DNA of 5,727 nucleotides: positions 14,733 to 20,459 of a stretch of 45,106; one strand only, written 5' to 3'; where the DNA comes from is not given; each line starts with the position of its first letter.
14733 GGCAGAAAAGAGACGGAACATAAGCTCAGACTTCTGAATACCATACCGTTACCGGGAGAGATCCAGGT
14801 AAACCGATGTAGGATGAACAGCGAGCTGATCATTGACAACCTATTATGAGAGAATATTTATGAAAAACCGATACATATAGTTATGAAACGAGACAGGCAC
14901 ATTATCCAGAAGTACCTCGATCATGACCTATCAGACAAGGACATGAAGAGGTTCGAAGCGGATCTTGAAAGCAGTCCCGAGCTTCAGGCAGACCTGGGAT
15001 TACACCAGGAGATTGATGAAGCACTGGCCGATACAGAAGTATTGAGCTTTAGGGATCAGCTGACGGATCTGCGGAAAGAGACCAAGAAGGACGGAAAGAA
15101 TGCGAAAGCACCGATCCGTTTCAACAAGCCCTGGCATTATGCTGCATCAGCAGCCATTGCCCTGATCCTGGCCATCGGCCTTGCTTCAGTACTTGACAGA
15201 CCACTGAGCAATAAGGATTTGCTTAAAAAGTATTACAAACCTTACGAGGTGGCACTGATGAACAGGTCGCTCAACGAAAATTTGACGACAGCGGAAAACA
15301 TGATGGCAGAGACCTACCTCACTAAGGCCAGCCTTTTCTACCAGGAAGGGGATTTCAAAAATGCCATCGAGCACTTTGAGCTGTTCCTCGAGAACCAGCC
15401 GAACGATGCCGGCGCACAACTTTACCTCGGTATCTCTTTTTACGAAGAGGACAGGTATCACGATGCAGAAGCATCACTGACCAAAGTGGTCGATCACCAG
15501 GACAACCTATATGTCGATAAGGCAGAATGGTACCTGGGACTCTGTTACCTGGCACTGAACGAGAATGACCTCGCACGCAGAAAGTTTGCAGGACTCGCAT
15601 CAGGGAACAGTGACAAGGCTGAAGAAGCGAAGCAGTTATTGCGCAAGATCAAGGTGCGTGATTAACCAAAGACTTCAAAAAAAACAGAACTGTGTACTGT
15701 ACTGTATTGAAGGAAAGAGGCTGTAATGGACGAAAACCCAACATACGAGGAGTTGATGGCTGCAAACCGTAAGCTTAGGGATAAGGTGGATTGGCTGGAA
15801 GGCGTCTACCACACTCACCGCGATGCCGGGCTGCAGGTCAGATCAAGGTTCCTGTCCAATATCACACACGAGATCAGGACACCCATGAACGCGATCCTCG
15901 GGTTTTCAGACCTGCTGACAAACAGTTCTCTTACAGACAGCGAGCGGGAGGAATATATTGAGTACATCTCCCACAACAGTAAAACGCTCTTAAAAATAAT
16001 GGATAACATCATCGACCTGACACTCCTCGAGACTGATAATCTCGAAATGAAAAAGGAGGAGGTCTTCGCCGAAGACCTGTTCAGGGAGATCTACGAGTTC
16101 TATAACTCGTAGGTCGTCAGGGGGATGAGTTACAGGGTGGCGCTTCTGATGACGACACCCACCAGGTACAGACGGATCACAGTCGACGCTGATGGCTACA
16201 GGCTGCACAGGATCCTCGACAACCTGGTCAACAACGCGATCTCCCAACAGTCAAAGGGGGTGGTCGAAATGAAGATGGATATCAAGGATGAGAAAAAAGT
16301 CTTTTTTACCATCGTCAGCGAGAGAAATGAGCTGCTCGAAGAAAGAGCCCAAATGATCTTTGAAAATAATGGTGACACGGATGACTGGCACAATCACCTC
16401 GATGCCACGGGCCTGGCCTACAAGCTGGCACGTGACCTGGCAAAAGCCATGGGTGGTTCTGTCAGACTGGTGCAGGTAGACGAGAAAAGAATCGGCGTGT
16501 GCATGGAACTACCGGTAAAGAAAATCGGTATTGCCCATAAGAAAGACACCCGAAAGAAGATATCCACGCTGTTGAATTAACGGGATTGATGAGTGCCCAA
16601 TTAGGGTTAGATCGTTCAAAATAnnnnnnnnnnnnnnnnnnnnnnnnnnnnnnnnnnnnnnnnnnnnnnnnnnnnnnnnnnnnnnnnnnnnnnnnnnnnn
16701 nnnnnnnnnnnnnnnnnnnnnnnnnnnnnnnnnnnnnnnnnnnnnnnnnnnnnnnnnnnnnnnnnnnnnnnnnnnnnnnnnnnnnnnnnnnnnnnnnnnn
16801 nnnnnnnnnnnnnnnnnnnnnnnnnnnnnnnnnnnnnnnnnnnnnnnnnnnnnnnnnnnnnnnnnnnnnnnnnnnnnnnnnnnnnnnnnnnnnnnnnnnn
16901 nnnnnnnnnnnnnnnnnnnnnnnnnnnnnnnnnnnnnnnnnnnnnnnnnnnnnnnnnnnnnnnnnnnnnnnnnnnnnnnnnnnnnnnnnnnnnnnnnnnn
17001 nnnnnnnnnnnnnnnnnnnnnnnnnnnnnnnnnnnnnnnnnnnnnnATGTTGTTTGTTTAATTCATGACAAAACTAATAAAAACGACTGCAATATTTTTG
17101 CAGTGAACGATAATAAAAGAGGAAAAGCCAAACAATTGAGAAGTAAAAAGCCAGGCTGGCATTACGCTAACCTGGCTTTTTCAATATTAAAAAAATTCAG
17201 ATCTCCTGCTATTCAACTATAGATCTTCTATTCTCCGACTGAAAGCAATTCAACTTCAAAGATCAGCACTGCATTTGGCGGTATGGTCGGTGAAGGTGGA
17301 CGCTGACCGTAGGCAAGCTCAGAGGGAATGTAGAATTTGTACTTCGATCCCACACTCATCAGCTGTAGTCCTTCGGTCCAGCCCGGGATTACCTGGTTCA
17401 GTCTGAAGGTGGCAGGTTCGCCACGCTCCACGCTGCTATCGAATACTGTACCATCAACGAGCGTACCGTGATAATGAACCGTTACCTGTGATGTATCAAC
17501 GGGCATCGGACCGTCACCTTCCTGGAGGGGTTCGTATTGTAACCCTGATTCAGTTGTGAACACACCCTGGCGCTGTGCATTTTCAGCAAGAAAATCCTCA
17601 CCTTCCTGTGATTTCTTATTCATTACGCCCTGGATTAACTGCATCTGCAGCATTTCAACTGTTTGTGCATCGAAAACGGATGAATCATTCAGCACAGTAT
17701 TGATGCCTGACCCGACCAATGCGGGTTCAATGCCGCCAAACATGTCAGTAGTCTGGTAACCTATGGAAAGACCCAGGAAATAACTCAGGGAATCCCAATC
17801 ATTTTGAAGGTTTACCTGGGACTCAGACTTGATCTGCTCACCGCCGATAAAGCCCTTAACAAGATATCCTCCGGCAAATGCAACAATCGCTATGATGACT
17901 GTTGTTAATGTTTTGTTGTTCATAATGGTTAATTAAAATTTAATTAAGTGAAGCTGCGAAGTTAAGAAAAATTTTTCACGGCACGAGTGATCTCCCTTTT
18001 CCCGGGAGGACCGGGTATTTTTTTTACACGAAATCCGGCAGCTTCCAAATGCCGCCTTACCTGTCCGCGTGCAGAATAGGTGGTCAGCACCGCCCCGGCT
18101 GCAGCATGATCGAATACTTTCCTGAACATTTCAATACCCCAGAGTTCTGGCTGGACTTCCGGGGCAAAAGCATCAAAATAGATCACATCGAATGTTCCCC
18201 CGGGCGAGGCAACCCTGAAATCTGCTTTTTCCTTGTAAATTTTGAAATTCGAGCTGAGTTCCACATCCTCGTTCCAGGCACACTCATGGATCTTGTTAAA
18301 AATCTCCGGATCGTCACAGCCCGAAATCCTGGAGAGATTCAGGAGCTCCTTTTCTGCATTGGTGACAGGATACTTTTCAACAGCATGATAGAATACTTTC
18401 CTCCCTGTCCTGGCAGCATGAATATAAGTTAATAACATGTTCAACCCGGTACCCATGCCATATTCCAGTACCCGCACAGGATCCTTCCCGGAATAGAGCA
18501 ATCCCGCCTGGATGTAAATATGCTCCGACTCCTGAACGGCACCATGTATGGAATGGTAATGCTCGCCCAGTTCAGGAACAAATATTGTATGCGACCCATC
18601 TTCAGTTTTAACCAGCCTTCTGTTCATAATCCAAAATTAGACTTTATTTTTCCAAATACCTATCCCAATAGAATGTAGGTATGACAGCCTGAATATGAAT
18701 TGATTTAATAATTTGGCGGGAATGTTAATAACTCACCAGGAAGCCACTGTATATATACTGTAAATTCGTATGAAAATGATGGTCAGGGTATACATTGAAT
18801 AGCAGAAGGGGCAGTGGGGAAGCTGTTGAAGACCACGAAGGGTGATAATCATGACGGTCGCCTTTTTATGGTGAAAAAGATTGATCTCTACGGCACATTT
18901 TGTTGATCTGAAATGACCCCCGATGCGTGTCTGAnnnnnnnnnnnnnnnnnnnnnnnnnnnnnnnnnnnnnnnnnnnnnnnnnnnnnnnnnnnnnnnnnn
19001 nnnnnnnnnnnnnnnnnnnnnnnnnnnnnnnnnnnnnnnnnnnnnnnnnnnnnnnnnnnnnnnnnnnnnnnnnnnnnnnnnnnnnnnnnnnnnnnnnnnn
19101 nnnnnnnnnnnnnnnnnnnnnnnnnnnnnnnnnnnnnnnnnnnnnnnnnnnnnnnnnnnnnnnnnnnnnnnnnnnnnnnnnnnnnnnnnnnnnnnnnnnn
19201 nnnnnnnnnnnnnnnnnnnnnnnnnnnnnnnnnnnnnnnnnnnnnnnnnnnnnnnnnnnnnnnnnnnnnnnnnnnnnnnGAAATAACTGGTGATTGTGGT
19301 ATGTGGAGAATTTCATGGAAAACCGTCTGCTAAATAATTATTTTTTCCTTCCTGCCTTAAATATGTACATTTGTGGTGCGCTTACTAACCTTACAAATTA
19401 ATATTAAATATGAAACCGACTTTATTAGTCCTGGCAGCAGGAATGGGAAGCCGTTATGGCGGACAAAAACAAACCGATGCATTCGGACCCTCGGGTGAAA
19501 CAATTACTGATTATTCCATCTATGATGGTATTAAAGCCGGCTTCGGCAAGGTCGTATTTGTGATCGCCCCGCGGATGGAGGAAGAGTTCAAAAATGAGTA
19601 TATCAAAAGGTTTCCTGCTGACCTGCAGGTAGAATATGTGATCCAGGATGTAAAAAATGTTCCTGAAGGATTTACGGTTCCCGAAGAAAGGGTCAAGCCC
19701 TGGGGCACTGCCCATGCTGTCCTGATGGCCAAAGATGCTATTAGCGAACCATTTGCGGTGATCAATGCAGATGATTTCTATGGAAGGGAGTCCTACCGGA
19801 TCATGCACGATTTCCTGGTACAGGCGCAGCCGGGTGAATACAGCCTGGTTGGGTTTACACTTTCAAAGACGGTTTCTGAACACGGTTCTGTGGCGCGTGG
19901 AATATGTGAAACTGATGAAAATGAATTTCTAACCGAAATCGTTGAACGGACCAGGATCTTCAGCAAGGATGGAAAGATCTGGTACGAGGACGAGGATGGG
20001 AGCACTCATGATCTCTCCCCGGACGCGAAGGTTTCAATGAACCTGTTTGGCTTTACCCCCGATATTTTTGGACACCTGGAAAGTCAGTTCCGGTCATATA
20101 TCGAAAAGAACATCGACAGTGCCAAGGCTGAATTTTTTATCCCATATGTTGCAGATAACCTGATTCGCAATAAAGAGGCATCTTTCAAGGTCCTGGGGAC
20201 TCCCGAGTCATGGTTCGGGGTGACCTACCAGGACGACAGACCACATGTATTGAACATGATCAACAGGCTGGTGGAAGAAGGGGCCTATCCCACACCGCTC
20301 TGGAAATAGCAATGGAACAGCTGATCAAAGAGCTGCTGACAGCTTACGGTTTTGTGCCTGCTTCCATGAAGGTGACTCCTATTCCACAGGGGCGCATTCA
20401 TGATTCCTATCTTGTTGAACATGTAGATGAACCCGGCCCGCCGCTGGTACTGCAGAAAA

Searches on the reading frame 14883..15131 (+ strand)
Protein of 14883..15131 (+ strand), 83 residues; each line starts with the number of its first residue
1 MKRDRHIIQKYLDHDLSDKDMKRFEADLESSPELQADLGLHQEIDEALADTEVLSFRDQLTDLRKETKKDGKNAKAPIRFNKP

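Call 101: search_solved_structures(query=A9, max_evalue=10, show_alignments=2)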
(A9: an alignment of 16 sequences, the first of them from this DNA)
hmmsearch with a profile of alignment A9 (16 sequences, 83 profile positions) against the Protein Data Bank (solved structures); distinct sequences matched with E-value up to 10: 8.
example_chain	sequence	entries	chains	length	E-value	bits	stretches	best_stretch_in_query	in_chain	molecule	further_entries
7k04_E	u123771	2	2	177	0.18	15.4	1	8-57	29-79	DNA repair protein RAD33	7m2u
5ja9_C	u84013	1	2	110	0.66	13.6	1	6-35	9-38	Toxin HigB-2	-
5ja8_A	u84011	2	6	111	0.68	13.6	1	6-35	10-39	Toxin HigB-2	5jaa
8a0x_C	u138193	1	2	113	0.71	13.5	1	6-35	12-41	Toxin HigB-2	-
5mje_A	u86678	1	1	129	0.96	13.1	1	6-35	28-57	Cytotoxic translational repressor of toxin-antitoxin stability system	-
4y66_B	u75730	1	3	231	1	13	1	42-81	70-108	Putative tbpip family protein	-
6q55_A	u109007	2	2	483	1.1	12.9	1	28-60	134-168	Cleavage and Polyadenylation Specificity Factor 3 (CPSF3) | Cleavage and Polyadenylation Specificity Factor 3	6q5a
9zn4_A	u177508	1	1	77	1.1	12.9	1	17-49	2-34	Nif11 domain-containing protein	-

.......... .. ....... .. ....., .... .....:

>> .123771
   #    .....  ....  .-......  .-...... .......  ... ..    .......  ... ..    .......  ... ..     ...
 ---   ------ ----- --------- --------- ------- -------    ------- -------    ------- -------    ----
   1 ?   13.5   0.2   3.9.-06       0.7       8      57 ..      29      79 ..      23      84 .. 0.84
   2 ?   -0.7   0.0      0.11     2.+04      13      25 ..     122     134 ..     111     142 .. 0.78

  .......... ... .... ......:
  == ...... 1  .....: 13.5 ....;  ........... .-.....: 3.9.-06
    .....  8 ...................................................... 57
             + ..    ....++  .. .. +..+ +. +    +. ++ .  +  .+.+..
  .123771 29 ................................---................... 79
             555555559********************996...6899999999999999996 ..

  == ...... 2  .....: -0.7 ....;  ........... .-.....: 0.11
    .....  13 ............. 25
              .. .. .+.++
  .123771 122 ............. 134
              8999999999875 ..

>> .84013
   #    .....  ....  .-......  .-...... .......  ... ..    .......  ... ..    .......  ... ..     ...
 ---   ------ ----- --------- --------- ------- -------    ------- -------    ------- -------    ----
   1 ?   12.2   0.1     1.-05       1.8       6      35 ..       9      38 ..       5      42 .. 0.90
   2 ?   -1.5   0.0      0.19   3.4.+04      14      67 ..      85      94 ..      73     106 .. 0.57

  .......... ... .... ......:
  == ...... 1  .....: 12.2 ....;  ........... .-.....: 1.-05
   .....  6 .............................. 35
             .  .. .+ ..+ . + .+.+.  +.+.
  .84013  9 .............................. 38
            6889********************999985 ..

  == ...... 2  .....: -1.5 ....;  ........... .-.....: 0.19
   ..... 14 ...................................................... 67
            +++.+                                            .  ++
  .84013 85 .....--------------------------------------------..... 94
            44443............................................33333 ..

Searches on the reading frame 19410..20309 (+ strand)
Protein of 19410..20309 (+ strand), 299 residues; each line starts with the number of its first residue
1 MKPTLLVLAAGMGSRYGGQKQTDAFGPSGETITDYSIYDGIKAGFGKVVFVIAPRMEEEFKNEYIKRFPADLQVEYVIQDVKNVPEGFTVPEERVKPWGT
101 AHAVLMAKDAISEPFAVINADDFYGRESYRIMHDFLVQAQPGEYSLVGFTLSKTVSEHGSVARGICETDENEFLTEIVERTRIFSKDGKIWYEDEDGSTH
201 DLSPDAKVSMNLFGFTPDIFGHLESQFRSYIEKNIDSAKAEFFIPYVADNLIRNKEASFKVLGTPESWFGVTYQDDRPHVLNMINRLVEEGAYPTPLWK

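Call 92: search_protein_families(library=pfam, proteins=[window:19410-20309:+], max_evalue=0.00001)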
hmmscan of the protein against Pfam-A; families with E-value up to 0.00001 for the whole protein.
window:19410-20309:+ (299 aa): 1 family
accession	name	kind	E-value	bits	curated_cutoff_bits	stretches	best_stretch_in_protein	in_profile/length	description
PF00483.29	NTP_transferase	-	1.1e-06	28.8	21.2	1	7-180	4-163/245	Nucleotidyl transferase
